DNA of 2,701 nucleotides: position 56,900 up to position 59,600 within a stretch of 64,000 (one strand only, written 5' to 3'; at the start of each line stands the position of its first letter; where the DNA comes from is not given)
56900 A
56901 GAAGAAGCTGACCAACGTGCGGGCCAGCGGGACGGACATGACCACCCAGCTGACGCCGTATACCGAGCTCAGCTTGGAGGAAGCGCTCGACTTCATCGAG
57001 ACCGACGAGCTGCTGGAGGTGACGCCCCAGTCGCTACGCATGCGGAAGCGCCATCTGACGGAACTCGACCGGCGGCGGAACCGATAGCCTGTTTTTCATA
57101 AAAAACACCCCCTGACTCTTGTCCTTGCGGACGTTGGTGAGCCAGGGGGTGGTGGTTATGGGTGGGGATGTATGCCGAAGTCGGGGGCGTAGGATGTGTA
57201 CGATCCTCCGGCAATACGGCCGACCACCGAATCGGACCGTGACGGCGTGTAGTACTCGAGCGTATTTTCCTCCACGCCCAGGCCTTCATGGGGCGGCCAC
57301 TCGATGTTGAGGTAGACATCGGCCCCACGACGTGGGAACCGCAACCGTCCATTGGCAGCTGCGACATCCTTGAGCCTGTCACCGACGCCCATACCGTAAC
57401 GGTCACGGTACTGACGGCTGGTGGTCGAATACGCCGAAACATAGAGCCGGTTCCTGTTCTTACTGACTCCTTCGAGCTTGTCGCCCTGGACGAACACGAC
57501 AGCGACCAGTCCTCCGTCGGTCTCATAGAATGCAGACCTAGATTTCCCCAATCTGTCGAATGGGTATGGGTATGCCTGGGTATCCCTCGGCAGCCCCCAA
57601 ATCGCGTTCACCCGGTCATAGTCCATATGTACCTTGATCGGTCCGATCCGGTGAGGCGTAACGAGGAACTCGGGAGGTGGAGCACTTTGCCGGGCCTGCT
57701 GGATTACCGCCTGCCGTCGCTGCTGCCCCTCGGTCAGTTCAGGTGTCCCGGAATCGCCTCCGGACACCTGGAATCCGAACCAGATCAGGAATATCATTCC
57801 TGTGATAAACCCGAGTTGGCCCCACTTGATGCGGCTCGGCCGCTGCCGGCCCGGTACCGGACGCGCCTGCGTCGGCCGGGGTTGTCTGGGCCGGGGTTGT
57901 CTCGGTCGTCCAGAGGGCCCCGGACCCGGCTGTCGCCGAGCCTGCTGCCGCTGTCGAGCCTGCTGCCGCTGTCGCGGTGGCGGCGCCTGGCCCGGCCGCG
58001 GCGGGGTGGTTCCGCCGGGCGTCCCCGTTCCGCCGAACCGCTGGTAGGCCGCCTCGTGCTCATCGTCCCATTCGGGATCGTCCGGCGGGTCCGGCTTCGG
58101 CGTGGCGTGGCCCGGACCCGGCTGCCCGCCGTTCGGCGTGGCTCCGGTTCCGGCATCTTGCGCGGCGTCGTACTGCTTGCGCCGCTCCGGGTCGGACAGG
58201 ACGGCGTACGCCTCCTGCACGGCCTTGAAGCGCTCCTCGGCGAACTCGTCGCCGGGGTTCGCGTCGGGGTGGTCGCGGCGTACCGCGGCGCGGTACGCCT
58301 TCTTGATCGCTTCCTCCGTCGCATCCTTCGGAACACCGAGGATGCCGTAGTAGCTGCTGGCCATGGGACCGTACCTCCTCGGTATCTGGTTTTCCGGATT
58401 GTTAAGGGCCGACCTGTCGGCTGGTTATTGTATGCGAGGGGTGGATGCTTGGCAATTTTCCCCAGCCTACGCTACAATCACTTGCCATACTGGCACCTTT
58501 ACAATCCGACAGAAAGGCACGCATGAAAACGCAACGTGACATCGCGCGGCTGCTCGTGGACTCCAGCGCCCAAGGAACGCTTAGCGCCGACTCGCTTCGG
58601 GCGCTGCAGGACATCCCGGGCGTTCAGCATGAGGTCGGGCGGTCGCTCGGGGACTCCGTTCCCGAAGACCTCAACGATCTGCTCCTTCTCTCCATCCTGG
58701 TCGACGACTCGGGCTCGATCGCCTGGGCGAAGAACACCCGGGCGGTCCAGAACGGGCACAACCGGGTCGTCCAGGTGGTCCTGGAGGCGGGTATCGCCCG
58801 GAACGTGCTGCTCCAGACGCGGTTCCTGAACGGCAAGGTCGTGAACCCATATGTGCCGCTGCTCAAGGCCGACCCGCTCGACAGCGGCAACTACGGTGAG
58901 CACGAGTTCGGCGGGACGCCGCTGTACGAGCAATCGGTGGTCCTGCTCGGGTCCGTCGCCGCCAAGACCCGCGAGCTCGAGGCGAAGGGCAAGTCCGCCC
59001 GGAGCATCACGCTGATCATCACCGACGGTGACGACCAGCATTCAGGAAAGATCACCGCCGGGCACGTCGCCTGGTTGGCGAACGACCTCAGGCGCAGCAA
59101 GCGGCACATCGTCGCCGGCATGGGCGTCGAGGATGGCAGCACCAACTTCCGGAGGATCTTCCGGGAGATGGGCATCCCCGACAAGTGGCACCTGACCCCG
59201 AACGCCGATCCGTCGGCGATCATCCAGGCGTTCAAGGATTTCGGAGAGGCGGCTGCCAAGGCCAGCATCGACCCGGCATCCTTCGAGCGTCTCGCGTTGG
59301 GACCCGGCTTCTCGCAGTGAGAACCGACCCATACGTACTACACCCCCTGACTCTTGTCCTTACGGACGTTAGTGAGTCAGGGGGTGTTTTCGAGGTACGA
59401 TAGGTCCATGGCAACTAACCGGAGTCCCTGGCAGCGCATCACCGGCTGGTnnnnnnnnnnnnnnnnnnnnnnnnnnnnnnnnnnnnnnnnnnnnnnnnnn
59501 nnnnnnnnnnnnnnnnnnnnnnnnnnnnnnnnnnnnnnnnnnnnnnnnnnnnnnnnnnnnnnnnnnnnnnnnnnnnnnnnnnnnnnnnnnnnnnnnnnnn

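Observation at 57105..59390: Divergent J-domain membrane protein and vWA protein pair bracketed by two copies of a 47-nt terminator hairpin repeat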

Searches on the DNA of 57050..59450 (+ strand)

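Call 48: build_rna_model(alignment_id=A3, structure=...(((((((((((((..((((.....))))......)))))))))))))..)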
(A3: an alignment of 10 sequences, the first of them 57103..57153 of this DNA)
Model R1 built from alignment A3 (10 sequences, 52 columns); structure: as given.
model positions 50; base pairs 17; branch points 0; effective number of sequences 3.97; information 1.107 bits per position. Calibrated on 0.2 Mb of random sequence (short: E-values are rough).
structure used (alignment columns):
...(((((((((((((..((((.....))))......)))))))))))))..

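Call 49: search_with_rna_model(model_id=R1, source=window, filters=off, max_evalue=10, show_alignments=6)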
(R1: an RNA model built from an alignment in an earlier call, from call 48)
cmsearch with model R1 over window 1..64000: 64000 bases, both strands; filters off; matches with E-value up to 10: 29.
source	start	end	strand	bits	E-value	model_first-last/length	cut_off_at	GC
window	59339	59388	+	77.1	1e-22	1-50/50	no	0.54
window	57104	57153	+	75.6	3.2e-22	1-50/50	no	0.62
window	59339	59388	-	38.3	4e-10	1-50/50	no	0.54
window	57104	57153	-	34.6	6.4e-09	1-50/50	no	0.62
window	53728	53782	+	13.2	0.055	1-50/50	no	0.58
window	50640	50689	+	10.3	0.49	1-50/50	no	0.56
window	16112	16143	+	8.9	1.4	1-50/50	no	0.78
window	50639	50690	-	8.8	1.5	1-50/50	no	0.58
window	2561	2573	-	8.3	2.2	18-30/50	no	0.69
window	14262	14287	+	8.3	2.3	1-50/50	no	0.65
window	30566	30578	-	8.2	2.4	18-30/50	no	0.69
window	54064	54091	+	8.1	2.5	1-50/50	no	0.68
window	33580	33627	-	7.8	3.1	1-50/50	no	0.56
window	60972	60985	+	7.8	3.3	18-31/50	no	0.71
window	16112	16143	-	7.7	3.3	1-50/50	no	0.78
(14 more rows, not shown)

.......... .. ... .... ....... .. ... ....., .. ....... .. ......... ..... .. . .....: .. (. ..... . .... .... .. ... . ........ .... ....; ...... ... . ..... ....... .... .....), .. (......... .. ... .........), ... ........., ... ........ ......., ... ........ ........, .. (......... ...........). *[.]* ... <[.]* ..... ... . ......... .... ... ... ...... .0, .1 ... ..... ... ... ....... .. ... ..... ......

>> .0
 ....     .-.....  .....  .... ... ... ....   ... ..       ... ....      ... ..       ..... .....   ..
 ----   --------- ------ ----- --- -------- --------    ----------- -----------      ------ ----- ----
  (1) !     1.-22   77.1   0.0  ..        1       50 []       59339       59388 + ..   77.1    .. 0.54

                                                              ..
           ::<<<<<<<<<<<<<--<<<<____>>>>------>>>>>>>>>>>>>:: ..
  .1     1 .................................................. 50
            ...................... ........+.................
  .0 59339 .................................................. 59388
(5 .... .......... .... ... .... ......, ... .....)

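Call 50: search_with_rna_model(model_id=R1, sources=[L005, L006, L007, L010, L011, L014, L030, L008, L012], filters=off, max_evalue=10)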
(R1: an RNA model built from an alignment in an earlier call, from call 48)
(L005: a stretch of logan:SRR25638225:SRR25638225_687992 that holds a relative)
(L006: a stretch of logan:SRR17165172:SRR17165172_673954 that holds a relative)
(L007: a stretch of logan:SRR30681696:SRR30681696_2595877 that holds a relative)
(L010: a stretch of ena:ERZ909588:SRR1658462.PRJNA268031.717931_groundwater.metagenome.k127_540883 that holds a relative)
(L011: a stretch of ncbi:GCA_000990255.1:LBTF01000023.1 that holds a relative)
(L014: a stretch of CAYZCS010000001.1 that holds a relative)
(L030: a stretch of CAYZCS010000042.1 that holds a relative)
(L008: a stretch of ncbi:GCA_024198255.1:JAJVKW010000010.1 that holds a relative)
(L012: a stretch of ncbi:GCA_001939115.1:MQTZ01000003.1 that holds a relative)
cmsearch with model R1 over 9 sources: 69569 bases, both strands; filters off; matches with E-value up to 10: 67.
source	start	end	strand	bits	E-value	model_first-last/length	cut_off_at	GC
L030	3154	3203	-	78.4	4.2e-23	1-50/50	no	0.56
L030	5412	5461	-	77.4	9.2e-23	1-50/50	no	0.62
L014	654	703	-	68.3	8e-20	1-50/50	no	0.6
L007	1300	1346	+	68.2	8.9e-20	1-50/50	no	0.57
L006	1900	1948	+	67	2.1e-19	1-50/50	no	0.59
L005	2321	2370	+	65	9.5e-19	1-50/50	no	0.56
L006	150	198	+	64.6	1.2e-18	1-50/50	no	0.61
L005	4470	4518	+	60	4e-17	1-50/50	no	0.49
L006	1900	1948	-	43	1.3e-11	1-50/50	no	0.59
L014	2873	2924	-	42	2.7e-11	1-50/50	no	0.6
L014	3348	3401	-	38.9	2.9e-10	1-50/50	no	0.57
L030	5412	5461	+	38.7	3.2e-10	1-50/50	no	0.62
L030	3154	3203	+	38.3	4.2e-10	1-50/50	no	0.56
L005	2322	2370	-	35.2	4.5e-09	1-50/50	no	0.55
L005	4470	4518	-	34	1.1e-08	1-50/50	no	0.49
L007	1300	1346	-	33.4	1.7e-08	1-50/50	no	0.57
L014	654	703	+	31.7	6e-08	1-50/50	no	0.6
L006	150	199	-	29.5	3.1e-07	1-50/50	no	0.62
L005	56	105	+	26.4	3.2e-06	1-50/50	no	0.56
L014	2873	2923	+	24.4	1.5e-05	1-50/50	no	0.59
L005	5360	5410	+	24.1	1.7e-05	1-50/50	no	0.59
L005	5360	5411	-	22.4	6.4e-05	1-50/50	no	0.6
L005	56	106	-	22.2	7.4e-05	1-50/50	no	0.57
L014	3350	3399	+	21.8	0.0001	1-50/50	no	0.6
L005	2386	2434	+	18.1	0.0015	1-50/50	no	0.55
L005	2386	2435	-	17.1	0.0034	1-50/50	no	0.56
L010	5138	5178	+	16.2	0.0063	1-50/50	no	0.71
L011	2772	2812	+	16.2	0.0063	1-50/50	no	0.71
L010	5138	5178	-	15.4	0.012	1-50/50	no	0.71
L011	2772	2812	-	15.4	0.012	1-50/50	no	0.71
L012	8137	8184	+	15.1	0.015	1-50/50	no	0.65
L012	8138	8185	-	14.2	0.028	1-50/50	no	0.65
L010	6615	6656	+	12.1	0.14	1-50/50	no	0.38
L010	6615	6656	-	12.1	0.14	1-50/50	no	0.38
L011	4249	4290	+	12.1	0.14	1-50/50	no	0.38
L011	4249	4290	-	12.1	0.14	1-50/50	no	0.38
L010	7878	7908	-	11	0.31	1-50/50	no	0.35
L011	5512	5542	-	11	0.31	1-50/50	no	0.35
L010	5223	5253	+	8.8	1.7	1-50/50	no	0.48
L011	2857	2887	+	8.8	1.7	1-50/50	no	0.48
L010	10363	10403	-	8.5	2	1-50/50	no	0.51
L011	7997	8037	-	8.5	2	1-50/50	no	0.51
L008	3279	3307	-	8.5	2.1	1-50/50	no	0.76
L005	261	302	+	8.3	2.4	1-50/50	no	0.57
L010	7878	7908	+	8.2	2.6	1-50/50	no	0.35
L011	5512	5542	+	8.2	2.6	1-50/50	no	0.35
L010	7029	7053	+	8.1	2.7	1-50/50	no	0.52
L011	4663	4687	+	8.1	2.7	1-50/50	no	0.52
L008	7354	7368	-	8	3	18-31/50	no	0.53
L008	3279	3307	+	7.8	3.5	1-50/50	no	0.76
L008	3319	3355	-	7.7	3.8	1-50/50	no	0.73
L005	4216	4251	-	7.6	4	1-50/50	no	0.58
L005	4174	4205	-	7.4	4.6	1-50/50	no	0.56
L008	1695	1719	-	7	6.5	1-50/50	no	0.6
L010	3119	3131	+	6.9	6.8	1-50/50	no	0.62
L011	753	765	+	6.9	6.8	1-50/50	no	0.62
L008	1011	1056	-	6.9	6.9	1-50/50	no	0.67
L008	8568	8596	+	6.9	6.9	1-50/50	no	0.72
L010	7030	7052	-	6.8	7.5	1-50/50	no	0.52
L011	4664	4686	-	6.8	7.5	1-50/50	no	0.52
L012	1745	1763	-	6.7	7.9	1-50/50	no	0.47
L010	10363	10403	+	6.6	8.4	1-50/50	no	0.51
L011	7997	8037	+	6.6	8.4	1-50/50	no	0.51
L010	5224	5253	-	6.6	8.4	1-50/50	no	0.47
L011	2858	2887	-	6.6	8.4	1-50/50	no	0.47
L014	5182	5234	+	6.5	9.2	1-50/50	no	0.6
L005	1738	1765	+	6.5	9.4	1-50/50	no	0.79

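Call 63: search_with_rna_model(model_id=R1, sources=[L047, L048, L049, L050, L051, L052, L053, L054, L055, L056, L057, L058, L059, L060, L061, L062, L063, L064, L065, L066, L067, L068, L069, L070, L071, L072, L073, L074, L075, L076, L077, L078, L079, L080, L081, L082, L083, L084, L085, L086, L087, L088, L089, L090, L091, L092, L093, L094, L095, L096, L097, L098, L099, L100, L101, L102, L103, L104, L105, L106, L107, L108, L109, L110, L111, L112, L113, L114, L115, L116, L117, L118, L119, L120, L121, L122, L123, L124, L125, L126, L127, L128, L129, L130, L131, L132, L133, L134, L135, L136, L137, L138, L139, L140, L141, L142, L143, L144, L145, L146], max_evalue=0.0001)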
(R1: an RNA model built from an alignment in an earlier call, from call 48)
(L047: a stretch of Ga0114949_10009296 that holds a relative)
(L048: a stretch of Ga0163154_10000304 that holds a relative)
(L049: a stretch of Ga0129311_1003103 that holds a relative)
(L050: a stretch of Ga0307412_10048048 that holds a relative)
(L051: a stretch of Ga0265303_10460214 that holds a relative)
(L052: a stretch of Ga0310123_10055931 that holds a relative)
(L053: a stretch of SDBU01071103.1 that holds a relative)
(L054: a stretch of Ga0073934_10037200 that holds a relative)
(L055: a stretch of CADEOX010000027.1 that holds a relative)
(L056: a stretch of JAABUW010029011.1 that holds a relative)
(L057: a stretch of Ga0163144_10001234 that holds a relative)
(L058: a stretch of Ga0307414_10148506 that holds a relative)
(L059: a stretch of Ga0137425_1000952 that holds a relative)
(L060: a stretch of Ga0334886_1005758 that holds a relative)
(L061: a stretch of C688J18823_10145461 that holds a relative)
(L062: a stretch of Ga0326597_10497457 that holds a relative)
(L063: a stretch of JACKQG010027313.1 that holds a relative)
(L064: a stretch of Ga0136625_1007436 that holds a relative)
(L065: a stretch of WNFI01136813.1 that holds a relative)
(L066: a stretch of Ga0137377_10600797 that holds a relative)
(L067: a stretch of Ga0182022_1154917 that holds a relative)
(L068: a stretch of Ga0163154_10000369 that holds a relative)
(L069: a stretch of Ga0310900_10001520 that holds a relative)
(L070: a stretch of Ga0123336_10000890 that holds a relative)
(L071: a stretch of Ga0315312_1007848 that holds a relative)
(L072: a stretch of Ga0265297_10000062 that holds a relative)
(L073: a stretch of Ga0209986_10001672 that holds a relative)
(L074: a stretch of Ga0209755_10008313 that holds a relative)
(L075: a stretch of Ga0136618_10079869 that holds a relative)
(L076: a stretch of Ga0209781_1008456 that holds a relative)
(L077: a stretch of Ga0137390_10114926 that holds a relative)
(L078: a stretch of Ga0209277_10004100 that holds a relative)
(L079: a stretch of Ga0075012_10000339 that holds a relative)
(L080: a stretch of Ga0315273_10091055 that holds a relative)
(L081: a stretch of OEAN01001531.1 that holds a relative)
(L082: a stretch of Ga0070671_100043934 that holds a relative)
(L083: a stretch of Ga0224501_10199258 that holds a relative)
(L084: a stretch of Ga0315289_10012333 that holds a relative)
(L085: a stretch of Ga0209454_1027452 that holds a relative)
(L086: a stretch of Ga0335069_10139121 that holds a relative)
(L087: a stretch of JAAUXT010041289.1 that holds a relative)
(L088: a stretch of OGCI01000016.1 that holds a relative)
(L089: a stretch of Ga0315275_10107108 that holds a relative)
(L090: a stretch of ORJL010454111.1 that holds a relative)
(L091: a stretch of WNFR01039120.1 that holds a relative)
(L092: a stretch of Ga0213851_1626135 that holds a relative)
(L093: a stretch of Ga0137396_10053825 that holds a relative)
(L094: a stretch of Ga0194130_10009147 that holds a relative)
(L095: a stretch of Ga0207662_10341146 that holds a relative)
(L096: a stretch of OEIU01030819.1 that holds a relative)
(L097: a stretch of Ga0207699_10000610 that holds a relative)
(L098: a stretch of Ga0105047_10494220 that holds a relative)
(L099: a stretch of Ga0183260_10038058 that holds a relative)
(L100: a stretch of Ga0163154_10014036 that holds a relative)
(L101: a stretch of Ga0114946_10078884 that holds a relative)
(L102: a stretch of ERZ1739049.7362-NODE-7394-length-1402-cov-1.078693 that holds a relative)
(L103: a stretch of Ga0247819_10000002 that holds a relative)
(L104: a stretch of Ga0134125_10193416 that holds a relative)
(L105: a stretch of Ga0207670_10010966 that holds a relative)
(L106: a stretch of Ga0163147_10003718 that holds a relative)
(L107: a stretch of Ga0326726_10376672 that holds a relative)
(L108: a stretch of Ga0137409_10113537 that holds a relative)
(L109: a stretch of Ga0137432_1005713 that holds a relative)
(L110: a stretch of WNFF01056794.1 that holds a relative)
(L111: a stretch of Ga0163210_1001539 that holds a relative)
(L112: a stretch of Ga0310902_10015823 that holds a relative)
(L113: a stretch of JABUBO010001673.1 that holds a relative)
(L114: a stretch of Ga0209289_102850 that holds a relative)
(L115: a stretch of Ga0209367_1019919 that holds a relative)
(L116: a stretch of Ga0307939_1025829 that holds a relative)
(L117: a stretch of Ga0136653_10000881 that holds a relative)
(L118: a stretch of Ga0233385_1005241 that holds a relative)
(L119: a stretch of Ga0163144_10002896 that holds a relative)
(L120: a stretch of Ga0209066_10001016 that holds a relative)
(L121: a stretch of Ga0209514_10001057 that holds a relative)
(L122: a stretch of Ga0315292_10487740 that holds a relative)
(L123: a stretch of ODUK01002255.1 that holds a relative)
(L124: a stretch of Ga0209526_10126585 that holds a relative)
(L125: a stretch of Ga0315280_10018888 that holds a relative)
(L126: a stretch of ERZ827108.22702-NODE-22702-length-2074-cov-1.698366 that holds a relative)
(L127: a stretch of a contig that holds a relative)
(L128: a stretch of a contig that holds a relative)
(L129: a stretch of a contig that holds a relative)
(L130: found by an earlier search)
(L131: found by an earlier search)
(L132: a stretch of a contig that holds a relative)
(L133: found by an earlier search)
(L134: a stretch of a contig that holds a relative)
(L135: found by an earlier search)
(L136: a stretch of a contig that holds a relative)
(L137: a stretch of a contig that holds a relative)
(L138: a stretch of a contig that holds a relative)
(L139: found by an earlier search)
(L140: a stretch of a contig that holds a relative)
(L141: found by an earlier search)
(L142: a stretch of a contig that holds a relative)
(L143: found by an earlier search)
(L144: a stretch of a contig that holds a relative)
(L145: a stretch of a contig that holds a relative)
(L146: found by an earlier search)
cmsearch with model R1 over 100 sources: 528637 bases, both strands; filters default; matches with E-value up to 0.0001: 98.
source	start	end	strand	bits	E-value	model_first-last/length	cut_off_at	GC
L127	2468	2515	-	39.3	1.6e-09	1-50/50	no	0.71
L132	426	473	+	39.3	1.6e-09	1-50/50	no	0.71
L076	2715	2767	-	38.6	2.6e-09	1-50/50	no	0.57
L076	2715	2767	+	35.8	2.2e-08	1-50/50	no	0.57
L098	411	460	+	35.5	2.6e-08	1-50/50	no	0.66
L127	2468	2514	+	34.8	4.4e-08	1-50/50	no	0.7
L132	427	473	-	34.8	4.4e-08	1-50/50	no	0.7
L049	2246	2294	+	33.6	1.2e-07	1-50/50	no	0.43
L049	2246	2295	-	33.6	1.2e-07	1-50/50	no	0.44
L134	1968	2015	-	33.2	1.5e-07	1-50/50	no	0.71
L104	1968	2014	-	33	1.7e-07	1-50/50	no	0.68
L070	736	781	+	33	1.8e-07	1-50/50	no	0.65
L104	1968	2014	+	32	3.7e-07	1-50/50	no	0.68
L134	1967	2014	+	31.6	5e-07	1-50/50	no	0.71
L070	737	782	-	31.5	5.5e-07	1-50/50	no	0.65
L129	85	130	+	31.4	5.8e-07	1-50/50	no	0.83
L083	28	77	+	31.2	6.5e-07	1-50/50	no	0.64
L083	28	77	-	31.2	6.5e-07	1-50/50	no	0.64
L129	86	131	-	31.2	6.6e-07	1-50/50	no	0.83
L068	6114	6163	+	31.2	6.8e-07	1-50/50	no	0.7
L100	6002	6051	+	31.2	6.8e-07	1-50/50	no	0.7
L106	183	232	-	31.2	6.8e-07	1-50/50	no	0.7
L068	6115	6164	-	31.1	7.1e-07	1-50/50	no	0.7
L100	6003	6052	-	31.1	7.1e-07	1-50/50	no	0.7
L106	182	231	+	31.1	7.1e-07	1-50/50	no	0.7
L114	5593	5644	-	30.9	8.4e-07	1-50/50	no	0.73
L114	5592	5643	+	30.9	8.5e-07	1-50/50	no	0.73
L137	1335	1380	-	30.7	9.7e-07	1-50/50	no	0.76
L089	1160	1208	+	30.6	1.1e-06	1-50/50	no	0.69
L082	1459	1507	+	30.4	1.2e-06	1-50/50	no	0.71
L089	1160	1208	-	29.9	1.7e-06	1-50/50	no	0.69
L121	4682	4728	-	29.9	1.8e-06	1-50/50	no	0.64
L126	1575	1624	-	29.8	1.9e-06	1-50/50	no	0.46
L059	221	269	-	29.8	2e-06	1-50/50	no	0.65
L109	1185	1233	-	29.8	2e-06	1-50/50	no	0.65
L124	408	459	+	29.7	2.1e-06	1-50/50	no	0.73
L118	2326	2372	+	29.6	2.2e-06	1-50/50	no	0.74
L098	412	461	-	29.5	2.4e-06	1-50/50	no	0.66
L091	4061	4109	-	29.4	2.6e-06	1-50/50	no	0.65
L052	2462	2509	-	29.2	2.9e-06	1-50/50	no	0.77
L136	680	728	-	29.1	3.1e-06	1-50/50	no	0.71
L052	2461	2508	+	29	3.4e-06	1-50/50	no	0.77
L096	358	403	-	29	3.5e-06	1-50/50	no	0.76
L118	2327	2372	-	29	3.6e-06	1-50/50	no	0.74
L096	357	402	+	28.5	5.1e-06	1-50/50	no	0.76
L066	134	180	-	28.4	5.3e-06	1-50/50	no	0.62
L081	3320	3369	-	28.4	5.4e-06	1-50/50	no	0.48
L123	188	237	+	28.4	5.4e-06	1-50/50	no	0.48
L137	1334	1379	+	28.3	5.7e-06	1-50/50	no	0.76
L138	116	165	+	28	7.2e-06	1-50/50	no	0.7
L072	2967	3014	+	27.9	7.9e-06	1-50/50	no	0.62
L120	6131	6179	-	27.8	8.2e-06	1-50/50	no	0.49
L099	3552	3605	-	27.6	9.7e-06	1-50/50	no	0.65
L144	168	221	-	27.6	9.7e-06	1-50/50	no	0.65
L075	1012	1065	-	27.6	9.7e-06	1-50/50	no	0.65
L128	382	435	+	27.6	9.7e-06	1-50/50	no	0.65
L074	4587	4638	+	27.5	1.1e-05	1-50/50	no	0.65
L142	629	680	+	27.5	1.1e-05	1-50/50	no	0.65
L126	1575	1623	+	27.5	1.1e-05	1-50/50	no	0.45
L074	4587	4638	-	27.4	1.1e-05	1-50/50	no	0.65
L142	629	680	-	27.4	1.1e-05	1-50/50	no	0.65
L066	134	179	+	27.2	1.3e-05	1-50/50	no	0.61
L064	1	53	-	27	1.5e-05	1-50/50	no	0.66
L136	680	727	+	27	1.6e-05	1-50/50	no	0.71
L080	105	150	+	27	1.6e-05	1-50/50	no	0.76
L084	10951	11000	+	26.8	1.8e-05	1-50/50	no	0.56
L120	6131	6179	+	26.7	1.9e-05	1-50/50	no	0.49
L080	106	151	-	26.6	2.1e-05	1-50/50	no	0.76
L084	10951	11001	-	26.3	2.6e-05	1-50/50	no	0.57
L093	22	66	+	26.2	2.9e-05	1-50/50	no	0.69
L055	9374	9420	-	26.1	2.9e-05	1-50/50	no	0.68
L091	4061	4108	+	25.9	3.4e-05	1-50/50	no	0.65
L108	1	51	-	25.8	3.7e-05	1-50/50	no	0.69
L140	734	781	+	25.8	3.7e-05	1-50/50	no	0.62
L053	734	783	+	25.8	3.9e-05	1-50/50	no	0.6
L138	117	166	-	25.7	4.2e-05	1-50/50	no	0.7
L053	734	784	-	25.5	4.7e-05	1-50/50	no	0.61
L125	281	331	-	25.4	5e-05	1-50/50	no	0.57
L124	408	459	-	25.4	5.1e-05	1-50/50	no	0.73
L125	281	330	+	25.4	5.2e-05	1-50/50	no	0.56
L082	1459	1507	-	25.3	5.4e-05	1-50/50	no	0.71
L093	23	67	-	25.3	5.4e-05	1-50/50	no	0.69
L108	1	50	+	25.3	5.4e-05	1-50/50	no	0.68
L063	1709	1758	+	25.2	5.7e-05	1-50/50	no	0.76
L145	1684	1730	+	25.2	5.8e-05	1-50/50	no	0.74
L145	1685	1731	-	25.2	5.9e-05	1-50/50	no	0.74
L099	3552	3605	+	25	6.8e-05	1-50/50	no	0.65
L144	168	221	+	25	6.8e-05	1-50/50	no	0.65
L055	9373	9419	+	25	7e-05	1-50/50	no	0.68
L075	1012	1065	+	24.9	7.3e-05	1-50/50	no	0.65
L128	382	435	-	24.9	7.3e-05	1-50/50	no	0.65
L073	2395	2444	+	24.9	7.4e-05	1-50/50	no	0.58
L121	4682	4727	+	24.9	7.4e-05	1-50/50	no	0.63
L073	2396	2445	-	24.8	7.8e-05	1-50/50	no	0.58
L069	520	570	-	24.8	8e-05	1-50/50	no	0.61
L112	1833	1883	-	24.8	8e-05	1-50/50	no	0.61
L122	849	900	+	24.7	8.4e-05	1-50/50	no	0.62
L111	6195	6238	-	24.7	8.5e-05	1-50/50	no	0.68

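Call 73: search_rna_families(source=window, start=57050, end=59450, threshold=evalue, max_evalue=1)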
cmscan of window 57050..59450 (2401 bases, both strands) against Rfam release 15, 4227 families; matches with E-value up to 1: 0.
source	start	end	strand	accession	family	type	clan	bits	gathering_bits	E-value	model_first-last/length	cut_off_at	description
